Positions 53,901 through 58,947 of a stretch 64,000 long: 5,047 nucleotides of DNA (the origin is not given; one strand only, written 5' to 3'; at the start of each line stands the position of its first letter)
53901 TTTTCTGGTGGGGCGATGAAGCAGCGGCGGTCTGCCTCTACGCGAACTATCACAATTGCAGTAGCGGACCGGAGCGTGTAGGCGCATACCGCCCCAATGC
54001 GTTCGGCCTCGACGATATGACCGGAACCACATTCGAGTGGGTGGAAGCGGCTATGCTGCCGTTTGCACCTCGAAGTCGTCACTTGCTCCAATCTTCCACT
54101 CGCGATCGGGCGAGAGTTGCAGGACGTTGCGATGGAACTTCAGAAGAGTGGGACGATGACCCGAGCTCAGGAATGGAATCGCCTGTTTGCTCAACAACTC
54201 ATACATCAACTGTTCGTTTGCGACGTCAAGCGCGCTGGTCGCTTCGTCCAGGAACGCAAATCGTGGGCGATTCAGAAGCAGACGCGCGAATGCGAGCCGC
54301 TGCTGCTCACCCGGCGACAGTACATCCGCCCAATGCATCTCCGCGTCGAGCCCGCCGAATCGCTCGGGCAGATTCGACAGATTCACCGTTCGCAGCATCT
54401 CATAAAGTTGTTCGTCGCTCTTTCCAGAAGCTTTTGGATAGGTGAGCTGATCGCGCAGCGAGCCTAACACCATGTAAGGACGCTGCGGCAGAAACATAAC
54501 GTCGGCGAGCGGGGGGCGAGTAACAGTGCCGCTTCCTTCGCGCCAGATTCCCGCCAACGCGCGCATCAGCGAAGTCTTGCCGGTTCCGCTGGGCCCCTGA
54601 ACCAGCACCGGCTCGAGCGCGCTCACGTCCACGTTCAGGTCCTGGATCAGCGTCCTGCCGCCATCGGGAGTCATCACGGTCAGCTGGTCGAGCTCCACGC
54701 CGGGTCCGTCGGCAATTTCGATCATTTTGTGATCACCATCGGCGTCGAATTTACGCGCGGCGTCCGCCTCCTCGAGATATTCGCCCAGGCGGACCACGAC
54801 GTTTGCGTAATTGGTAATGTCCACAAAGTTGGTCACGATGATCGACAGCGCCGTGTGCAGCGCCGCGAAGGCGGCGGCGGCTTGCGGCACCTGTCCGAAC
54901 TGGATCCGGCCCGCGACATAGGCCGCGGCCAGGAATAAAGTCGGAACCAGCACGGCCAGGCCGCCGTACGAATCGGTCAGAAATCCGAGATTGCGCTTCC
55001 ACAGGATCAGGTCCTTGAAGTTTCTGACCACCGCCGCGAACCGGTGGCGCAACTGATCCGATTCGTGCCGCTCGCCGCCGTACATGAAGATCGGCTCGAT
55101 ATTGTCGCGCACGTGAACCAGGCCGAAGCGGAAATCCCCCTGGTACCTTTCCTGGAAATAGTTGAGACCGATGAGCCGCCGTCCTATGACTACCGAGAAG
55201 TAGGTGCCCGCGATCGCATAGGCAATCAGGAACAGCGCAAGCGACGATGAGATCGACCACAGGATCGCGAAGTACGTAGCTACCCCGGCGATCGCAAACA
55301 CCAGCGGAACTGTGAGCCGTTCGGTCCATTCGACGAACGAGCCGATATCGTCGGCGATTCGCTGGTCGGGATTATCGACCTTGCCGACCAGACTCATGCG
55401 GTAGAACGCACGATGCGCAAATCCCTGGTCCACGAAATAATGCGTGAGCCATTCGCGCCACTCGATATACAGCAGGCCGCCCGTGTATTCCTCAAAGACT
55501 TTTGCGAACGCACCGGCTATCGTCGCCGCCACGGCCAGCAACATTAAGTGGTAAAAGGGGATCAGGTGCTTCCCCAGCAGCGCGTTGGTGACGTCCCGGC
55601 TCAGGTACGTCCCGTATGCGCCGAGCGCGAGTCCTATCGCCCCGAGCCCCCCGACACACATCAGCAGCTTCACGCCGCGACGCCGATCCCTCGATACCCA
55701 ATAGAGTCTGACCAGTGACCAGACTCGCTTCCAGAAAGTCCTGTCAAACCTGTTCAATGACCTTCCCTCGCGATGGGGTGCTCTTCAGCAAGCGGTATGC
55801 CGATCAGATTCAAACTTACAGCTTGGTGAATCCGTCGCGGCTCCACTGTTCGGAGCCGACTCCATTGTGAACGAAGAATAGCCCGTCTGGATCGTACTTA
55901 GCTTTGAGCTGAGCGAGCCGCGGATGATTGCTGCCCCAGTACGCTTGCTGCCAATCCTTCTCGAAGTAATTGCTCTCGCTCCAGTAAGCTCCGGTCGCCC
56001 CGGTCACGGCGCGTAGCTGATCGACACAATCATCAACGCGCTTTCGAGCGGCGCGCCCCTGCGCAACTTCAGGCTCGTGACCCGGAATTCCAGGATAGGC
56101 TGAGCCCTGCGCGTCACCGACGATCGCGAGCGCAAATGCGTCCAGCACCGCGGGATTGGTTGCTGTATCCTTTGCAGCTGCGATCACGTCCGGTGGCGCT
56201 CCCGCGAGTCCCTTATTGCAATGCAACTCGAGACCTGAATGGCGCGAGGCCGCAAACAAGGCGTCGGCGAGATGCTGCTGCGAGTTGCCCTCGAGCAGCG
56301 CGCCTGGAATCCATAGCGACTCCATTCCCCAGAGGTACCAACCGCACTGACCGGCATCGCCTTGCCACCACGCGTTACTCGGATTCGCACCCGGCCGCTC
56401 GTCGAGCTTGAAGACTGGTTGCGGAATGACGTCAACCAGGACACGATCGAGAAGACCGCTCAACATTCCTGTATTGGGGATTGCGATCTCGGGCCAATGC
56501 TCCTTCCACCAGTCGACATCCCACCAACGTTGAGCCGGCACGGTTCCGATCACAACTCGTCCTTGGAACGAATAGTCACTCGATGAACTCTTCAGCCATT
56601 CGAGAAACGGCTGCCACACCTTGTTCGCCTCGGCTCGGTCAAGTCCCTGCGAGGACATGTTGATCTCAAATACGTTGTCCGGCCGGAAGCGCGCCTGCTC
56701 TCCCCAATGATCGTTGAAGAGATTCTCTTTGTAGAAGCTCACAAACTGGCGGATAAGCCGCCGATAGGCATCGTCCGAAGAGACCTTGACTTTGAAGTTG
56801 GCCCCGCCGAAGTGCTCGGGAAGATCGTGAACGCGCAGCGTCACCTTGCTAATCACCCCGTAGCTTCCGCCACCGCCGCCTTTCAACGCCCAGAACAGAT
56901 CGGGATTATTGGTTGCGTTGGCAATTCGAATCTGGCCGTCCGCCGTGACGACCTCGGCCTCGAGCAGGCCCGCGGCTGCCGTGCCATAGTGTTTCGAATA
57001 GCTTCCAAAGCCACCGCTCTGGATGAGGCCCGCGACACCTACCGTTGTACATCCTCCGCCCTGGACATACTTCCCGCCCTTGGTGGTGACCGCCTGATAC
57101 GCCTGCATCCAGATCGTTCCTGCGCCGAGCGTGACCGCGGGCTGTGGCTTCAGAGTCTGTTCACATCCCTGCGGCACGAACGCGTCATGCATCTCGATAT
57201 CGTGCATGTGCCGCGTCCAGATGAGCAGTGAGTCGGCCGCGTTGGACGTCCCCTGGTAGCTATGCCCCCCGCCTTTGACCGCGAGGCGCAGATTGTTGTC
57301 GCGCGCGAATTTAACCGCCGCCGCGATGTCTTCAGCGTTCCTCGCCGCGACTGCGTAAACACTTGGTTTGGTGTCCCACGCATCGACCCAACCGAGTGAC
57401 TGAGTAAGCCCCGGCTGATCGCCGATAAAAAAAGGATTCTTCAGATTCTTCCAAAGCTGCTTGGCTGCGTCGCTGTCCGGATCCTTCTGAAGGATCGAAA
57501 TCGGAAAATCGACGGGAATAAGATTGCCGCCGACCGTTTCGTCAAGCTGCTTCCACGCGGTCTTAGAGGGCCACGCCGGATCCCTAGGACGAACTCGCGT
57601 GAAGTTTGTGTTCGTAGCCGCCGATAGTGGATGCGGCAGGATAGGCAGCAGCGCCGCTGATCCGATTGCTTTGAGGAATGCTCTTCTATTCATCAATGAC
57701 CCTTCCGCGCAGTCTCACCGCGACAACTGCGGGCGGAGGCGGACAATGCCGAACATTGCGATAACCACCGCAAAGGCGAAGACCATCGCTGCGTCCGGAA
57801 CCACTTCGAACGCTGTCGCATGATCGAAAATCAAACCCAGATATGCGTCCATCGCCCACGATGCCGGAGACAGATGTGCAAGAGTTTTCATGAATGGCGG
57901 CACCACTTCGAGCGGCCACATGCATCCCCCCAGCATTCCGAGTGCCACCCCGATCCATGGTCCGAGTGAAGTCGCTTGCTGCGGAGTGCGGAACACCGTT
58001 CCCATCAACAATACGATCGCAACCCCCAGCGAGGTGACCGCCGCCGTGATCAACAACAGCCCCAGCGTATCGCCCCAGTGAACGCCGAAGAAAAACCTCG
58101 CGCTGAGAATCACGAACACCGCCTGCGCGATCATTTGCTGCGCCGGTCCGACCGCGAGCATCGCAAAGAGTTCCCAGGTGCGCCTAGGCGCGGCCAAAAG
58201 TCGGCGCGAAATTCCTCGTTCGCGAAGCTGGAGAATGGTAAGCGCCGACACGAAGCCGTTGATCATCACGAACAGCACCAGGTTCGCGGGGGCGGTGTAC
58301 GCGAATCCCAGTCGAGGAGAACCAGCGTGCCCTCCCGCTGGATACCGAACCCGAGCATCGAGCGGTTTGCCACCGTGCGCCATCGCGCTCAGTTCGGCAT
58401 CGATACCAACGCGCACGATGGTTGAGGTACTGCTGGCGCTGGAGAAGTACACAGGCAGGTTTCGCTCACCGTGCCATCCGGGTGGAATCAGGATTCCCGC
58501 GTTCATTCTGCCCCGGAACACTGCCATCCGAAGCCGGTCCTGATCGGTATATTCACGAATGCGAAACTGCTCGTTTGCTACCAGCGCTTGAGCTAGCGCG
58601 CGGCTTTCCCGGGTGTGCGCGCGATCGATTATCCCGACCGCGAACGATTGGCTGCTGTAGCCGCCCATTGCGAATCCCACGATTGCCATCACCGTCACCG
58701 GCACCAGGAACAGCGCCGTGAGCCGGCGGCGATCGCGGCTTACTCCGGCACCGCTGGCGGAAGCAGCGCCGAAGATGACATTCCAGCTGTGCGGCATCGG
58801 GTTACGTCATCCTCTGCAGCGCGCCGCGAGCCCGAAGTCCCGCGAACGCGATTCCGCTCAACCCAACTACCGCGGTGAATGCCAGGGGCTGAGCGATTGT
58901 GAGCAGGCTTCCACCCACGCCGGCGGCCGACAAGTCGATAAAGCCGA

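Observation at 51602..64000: Best candidate for an undescribed system: twin Tat-exported bicovalent-flavin oxidases co-oriented with an exporter, a promiscuous importer, a glycoside-type symporter and two SDRs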

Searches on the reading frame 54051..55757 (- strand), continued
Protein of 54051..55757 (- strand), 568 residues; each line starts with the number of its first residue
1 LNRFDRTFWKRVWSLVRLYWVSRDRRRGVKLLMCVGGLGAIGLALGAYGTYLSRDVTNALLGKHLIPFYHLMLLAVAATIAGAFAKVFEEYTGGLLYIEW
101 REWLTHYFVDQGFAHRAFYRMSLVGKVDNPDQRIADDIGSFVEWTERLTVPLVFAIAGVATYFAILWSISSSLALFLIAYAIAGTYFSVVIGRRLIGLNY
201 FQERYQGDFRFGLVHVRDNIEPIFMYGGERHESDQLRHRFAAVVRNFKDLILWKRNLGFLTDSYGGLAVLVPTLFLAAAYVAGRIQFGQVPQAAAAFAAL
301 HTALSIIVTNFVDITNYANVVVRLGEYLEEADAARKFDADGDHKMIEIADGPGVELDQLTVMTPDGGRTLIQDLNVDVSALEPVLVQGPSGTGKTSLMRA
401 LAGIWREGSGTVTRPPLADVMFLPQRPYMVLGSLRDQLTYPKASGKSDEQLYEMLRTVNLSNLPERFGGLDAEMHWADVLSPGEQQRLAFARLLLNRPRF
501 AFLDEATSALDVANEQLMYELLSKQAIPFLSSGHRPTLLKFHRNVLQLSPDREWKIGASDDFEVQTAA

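Call 55: find_encoding_contigs(protein=P0151, flank=8000, max_places=2)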
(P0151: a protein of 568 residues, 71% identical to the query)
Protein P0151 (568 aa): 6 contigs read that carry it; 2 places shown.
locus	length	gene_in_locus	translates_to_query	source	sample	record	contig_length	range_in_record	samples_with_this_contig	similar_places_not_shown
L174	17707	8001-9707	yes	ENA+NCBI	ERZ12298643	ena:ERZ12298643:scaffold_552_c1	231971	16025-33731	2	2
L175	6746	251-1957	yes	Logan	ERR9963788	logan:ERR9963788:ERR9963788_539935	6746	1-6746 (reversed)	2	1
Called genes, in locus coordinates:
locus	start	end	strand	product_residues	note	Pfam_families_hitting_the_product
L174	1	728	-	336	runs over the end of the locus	PF23213:, PF23212:DUF7064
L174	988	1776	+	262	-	PF00106:adh_short, PF08659:KR, PF13561:adh_short_C2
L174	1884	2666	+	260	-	PF02900:LigB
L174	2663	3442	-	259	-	PF00106:adh_short, PF08659:KR (weak), PF13561:adh_short_C2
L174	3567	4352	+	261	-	PF00378:ECH_1, PF16113:ECH_2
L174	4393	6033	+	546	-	PF07969:Amidohydro_3, PF01979:Amidohydro_1 (weak), PF07969:Amidohydro_3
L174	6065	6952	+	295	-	PF05721:PhyH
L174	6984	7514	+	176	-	-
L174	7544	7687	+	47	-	PF04909:Amidohydro_2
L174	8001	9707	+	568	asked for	PF06472:ABC_membrane_2, PF05992:SbmA_BacA, PF00005:ABC_tran, PF13191:AAA_16 (weak)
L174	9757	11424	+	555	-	PF07969:Amidohydro_3, PF01979:Amidohydro_1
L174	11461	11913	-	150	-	PF01243:PNPOx_N, PF12900:Pyridox_ox_2, PF16242:Pyrid_ox_like (weak)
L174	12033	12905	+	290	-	PF16697:Yop-YscD_cpl, PF00498:FHA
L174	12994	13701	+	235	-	-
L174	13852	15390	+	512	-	PF00479:G6PD_N, PF02781:G6PD_C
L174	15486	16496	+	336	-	PF00316:FBPase, PF18913:FBPase_C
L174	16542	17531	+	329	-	PF02685:Glucokinase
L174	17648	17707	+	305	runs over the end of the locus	PF01791:DeoC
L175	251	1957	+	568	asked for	PF06472:ABC_membrane_2, PF05992:SbmA_BacA, PF00005:ABC_tran, PF13191:AAA_16 (weak)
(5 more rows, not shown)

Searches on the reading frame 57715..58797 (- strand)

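Call 5: search_protein_families(library=pfam, proteins=[window:57715-58797:-], max_evalue=0.01)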
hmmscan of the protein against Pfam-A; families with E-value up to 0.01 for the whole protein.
window:57715-58797:- (360 aa): 2 families
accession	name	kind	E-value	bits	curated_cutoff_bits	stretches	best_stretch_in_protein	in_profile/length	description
PF12698.13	ABC2_membrane_3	-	4.1e-22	79.2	31.6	1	29-351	7-346/347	ABC-2 family transporter protein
PF01061.29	ABC2_membrane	-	9.8e-19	68.2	26.9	1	171-324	53-211/211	ABC-2 type transporter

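Call 6: search_protein_families(library=ncbifam, proteins=[window:57715-58797:-], max_evalue=0.01)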
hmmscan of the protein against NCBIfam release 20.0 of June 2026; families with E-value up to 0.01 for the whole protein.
window:57715-58797:- (360 aa): 6 families
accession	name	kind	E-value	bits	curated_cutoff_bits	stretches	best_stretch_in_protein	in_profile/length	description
NF038293.1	permease_SagH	equivalog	5.9e-16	58.2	450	1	173-349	185-362/370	SagH family ABC transporter permease subunit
TIGR00025.1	Mtu_efflux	paralog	1.9e-11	44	146.9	1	165-355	38-235/238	ABC transporter efflux protein, DrrB family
TIGR01247.1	drrB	subfamily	2.9e-10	40.2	223.05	1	165-352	47-234/236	daunorubicin resistance ABC transporter membrane protein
NF033858.1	ABC2_perm_RbbA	equivalog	6.4e-10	37.6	1050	2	11-108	545-642/909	ribosome-associated ATPase/putative transporter RbbA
NF011648.0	PRK15066.1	subfamily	7.4e-05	22.4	225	1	198-351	94-246/257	ABC transporter permease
TIGR03062.1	pip_yhgE_Cterm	subfamily_domain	0.004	16.8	102.2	1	176-352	29-201/208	YhgE/Pip family protein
